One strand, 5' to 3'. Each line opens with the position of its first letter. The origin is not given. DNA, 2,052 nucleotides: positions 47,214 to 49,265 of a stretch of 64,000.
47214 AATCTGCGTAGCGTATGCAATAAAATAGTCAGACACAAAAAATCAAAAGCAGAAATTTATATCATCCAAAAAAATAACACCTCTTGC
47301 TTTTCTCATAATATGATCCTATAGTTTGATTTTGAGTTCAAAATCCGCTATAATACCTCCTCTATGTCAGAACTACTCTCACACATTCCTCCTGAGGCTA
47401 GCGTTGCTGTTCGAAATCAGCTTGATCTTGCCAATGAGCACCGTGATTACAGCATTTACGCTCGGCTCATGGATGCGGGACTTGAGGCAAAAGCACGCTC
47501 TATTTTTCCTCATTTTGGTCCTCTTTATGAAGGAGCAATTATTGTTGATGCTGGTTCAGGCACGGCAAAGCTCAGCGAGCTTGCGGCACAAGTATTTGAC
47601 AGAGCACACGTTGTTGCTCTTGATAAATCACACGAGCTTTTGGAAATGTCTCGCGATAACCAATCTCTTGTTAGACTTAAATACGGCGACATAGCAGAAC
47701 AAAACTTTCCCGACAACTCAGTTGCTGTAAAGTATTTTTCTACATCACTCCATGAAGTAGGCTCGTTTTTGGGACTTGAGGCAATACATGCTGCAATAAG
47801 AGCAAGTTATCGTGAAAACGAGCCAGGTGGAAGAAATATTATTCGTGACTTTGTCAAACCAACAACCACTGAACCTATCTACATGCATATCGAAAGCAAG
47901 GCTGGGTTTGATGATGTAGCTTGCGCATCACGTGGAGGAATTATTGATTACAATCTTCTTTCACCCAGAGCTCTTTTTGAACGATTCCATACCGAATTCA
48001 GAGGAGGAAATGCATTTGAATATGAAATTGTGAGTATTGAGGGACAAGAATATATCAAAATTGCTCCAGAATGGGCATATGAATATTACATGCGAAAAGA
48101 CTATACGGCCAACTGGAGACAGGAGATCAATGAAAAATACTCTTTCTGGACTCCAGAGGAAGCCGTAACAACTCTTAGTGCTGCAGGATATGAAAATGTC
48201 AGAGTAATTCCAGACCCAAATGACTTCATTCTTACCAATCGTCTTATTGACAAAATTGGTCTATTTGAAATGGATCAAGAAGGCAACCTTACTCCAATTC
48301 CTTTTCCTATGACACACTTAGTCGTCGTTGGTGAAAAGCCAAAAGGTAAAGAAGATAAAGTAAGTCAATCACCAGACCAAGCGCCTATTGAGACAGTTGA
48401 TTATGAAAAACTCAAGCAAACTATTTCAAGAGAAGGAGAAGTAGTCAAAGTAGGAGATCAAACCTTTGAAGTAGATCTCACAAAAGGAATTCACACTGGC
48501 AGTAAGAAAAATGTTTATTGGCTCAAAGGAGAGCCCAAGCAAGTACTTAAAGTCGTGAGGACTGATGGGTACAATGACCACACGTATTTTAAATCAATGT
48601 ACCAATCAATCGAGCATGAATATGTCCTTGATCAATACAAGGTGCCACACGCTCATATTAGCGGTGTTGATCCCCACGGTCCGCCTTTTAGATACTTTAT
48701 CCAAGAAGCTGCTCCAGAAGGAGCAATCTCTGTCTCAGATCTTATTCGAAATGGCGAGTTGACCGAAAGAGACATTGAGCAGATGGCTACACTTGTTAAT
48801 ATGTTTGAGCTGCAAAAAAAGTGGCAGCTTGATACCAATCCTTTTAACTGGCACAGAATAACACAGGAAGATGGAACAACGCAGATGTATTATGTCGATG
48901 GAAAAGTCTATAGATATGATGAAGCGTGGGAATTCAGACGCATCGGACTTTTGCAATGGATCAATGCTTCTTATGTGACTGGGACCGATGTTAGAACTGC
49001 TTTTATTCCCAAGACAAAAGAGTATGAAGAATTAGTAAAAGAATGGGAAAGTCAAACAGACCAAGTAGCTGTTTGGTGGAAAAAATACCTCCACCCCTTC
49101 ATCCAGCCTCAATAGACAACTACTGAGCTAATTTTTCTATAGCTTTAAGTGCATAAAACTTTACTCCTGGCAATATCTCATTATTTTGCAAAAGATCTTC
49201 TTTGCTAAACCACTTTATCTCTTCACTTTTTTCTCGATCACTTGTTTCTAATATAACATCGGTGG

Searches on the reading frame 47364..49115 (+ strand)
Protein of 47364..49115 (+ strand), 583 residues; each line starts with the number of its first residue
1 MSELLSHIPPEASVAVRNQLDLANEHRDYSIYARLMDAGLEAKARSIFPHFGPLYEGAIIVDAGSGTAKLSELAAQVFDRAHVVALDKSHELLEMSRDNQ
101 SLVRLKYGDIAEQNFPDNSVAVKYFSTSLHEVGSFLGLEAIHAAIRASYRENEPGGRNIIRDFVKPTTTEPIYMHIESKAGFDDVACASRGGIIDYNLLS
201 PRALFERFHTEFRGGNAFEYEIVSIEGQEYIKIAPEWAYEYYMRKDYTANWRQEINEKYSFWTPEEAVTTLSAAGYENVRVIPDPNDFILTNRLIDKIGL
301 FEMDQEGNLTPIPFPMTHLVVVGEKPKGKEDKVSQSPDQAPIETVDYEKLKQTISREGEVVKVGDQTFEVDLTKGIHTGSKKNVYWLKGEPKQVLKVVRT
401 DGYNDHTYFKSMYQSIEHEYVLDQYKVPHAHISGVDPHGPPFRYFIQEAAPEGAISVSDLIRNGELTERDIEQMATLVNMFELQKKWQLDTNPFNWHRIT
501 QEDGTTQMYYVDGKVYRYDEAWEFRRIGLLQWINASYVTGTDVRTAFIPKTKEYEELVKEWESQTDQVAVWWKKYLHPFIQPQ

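Call 27: find_encoding_contigs(protein=window:47364-49115:+, flank=10000, max_places=6)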
Protein window:47364-49115:+ (583 aa): 1 contig read that carries it; 1 place shown.
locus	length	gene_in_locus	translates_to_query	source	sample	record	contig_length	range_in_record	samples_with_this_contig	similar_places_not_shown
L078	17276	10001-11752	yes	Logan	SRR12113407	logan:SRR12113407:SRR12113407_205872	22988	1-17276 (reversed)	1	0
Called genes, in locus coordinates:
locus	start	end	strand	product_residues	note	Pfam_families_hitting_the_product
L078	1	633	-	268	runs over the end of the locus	PF00535:Glycos_transf_2, PF13641:Glyco_tranf_2_3, PF13632:Glyco_trans_2_3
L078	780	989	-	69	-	-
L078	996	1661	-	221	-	PF00188:CAP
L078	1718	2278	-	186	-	PF02659:Mntp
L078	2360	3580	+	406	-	PF01555:N6_N4_Mtase (faint), PF01170:UPF0020, PF03602:Cons_hypoth95, PF13847:Methyltransf_31 (weak)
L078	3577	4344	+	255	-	PF08032:SpoU_sub_bind, PF00588:SpoU_methylase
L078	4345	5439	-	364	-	-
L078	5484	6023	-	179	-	PF01596:Methyltransf_3, PF05175:MTS (weak), PF13847:Methyltransf_31, PF13578:Methyltransf_24, PF13649:Methyltransf_25 (weak)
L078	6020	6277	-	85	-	PF01541:GIY-YIG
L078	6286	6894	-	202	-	PF00081:Sod_Fe_N, PF02777:Sod_Fe_C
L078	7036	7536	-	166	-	-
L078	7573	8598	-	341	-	PF00512:HisKA, PF02518:HATPase_c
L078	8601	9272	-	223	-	PF00072:Response_reg, PF00486:Trans_reg_C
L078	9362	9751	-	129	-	-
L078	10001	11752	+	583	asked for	PF08241:Methyltransf_11 (weak), PF13649:Methyltransf_25 (weak)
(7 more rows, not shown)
